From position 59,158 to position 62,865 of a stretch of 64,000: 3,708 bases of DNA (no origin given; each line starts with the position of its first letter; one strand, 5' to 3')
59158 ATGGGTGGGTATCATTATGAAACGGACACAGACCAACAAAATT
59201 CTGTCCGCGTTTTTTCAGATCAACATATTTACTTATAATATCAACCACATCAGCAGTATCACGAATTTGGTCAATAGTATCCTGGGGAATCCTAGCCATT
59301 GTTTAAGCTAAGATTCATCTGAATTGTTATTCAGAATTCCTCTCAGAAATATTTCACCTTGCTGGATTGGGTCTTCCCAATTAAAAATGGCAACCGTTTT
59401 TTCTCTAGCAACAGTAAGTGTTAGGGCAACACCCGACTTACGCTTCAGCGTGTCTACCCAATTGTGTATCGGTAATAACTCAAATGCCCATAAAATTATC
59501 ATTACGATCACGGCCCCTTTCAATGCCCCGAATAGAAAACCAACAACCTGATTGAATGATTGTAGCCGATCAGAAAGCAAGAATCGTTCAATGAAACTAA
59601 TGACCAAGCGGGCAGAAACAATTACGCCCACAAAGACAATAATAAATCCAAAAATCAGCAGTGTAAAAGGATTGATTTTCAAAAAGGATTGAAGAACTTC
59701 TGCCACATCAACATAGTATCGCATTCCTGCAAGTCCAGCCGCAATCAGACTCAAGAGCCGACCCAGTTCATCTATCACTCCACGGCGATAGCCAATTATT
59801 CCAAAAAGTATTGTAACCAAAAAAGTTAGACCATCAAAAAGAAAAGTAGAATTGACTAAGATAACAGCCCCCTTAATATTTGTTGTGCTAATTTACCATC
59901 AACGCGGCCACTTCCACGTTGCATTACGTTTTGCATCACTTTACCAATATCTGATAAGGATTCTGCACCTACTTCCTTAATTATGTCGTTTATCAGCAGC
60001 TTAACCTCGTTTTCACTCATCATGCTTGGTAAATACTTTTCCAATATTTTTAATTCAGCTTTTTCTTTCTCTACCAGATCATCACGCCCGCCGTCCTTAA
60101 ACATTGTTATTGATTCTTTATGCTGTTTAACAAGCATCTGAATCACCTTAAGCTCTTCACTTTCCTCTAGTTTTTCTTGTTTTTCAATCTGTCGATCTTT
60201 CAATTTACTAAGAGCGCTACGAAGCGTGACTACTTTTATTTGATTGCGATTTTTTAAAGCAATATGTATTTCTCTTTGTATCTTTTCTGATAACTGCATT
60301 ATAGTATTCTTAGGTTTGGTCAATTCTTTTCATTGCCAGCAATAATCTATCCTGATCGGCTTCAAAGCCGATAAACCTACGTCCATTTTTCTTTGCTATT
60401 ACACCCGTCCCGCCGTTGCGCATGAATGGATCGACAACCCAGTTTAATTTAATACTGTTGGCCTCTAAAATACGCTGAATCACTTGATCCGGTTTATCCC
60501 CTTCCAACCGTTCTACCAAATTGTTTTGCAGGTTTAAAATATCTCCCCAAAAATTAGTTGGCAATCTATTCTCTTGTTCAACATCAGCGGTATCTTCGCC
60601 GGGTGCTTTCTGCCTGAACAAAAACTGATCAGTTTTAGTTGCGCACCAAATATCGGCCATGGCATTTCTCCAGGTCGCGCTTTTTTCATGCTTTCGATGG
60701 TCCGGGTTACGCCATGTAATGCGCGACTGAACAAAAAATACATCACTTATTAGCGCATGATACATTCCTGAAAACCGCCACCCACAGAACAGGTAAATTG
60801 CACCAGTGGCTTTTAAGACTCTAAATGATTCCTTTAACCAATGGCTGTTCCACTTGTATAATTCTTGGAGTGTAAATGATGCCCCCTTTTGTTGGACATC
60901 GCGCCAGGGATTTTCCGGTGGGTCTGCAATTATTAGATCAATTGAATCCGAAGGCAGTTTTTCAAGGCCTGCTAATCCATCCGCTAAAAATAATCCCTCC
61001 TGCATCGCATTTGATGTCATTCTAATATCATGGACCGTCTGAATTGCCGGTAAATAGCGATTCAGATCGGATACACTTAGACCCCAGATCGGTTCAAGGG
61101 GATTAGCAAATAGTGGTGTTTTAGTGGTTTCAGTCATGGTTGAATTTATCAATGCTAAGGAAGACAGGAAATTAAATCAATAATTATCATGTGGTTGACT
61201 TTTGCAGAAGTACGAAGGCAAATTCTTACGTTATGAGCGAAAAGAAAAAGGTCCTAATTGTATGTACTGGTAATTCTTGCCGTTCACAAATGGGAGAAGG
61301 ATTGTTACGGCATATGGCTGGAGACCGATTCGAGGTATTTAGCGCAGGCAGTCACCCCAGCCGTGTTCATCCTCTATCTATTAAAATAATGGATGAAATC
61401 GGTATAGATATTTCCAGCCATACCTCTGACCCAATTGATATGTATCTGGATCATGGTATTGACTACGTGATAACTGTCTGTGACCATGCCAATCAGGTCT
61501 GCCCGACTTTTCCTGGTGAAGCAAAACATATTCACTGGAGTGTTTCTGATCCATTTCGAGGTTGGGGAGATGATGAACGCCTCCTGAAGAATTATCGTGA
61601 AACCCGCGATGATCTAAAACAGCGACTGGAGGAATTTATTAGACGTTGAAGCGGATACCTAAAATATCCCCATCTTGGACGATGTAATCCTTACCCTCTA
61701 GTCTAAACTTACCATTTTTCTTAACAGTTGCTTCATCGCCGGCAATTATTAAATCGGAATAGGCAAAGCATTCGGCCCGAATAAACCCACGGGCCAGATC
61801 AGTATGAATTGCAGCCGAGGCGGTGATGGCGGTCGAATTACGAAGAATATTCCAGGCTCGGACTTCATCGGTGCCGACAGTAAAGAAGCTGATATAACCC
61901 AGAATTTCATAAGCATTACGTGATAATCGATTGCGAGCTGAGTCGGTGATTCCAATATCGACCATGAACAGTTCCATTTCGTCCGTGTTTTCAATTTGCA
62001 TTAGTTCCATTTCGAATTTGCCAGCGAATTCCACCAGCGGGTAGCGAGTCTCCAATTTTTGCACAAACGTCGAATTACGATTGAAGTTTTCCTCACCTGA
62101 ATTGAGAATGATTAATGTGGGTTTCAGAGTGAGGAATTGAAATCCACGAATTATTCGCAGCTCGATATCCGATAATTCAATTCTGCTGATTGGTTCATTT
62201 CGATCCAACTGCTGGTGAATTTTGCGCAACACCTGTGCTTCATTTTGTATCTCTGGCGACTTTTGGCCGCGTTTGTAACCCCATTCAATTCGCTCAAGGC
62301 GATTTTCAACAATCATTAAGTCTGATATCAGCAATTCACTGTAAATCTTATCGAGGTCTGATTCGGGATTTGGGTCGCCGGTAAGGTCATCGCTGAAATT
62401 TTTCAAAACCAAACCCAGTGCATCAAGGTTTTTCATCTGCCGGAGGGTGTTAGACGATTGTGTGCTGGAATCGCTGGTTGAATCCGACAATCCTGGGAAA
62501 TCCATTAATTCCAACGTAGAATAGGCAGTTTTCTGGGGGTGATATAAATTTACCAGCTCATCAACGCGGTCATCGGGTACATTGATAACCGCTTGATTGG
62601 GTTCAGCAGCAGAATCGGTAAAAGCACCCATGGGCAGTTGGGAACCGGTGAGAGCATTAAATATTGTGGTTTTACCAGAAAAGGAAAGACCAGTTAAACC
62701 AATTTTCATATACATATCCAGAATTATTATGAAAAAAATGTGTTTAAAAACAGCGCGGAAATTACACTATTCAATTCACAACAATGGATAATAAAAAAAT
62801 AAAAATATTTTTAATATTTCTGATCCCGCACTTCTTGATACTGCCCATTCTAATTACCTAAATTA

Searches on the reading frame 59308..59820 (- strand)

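Call 33: search_protein_families(library=pfam, proteins=[window:59308-59820:-], max_evalue=0.0001)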
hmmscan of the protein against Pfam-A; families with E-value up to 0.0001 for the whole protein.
window:59308-59820:- (170 aa): 1 family
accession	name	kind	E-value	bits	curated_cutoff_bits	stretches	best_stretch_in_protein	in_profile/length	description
PF02674.22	Colicin_V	-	6.9e-23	81.7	29.3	1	2-131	8-135/144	Colicin V production protein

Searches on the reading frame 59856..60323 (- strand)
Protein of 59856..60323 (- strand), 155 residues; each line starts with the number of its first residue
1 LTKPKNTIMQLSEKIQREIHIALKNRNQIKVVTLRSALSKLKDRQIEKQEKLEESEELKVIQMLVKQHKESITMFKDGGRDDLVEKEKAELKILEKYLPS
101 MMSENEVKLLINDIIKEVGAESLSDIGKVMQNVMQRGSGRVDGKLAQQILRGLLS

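Call 33: search_protein_families(library=pfam, proteins=[window:59856-60323:-], max_evalue=0.0001)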
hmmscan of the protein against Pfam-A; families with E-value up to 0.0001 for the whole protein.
window:59856-60323:- (155 aa): 1 family
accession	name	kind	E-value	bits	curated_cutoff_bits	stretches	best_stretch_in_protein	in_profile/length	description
PF09424.15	YqeY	-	4.1e-41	140.9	27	1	13-153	2-142/143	Yqey-like protein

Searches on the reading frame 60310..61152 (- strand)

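Call 33: search_protein_families(library=pfam, proteins=[window:60310-61152:-], max_evalue=0.0001)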
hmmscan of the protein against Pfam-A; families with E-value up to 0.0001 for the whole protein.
window:60310-61152:- (280 aa): 1 family
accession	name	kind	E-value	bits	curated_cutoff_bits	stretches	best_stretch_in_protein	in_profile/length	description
PF01555.25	N6_N4_Mtase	-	2.9e-28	99.8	26.7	1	71-273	1-219/221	DNA methylase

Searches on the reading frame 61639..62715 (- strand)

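Call 33: search_protein_families(library=pfam, proteins=[window:61639-62715:-], max_evalue=0.0001)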
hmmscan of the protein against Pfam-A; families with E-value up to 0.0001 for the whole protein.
window:61639-62715:- (358 aa): 2 families
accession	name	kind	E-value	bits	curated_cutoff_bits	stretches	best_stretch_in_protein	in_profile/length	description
PF06071.19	YchF-GTPase_C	-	7.5e-32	109.7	27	1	275-357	2-84/84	Protein of unknown function (DUF933)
PF01926.29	MMR_HSR1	-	1.1e-06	29.2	21.9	1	4-112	1-86/113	50S ribosome-binding GTPase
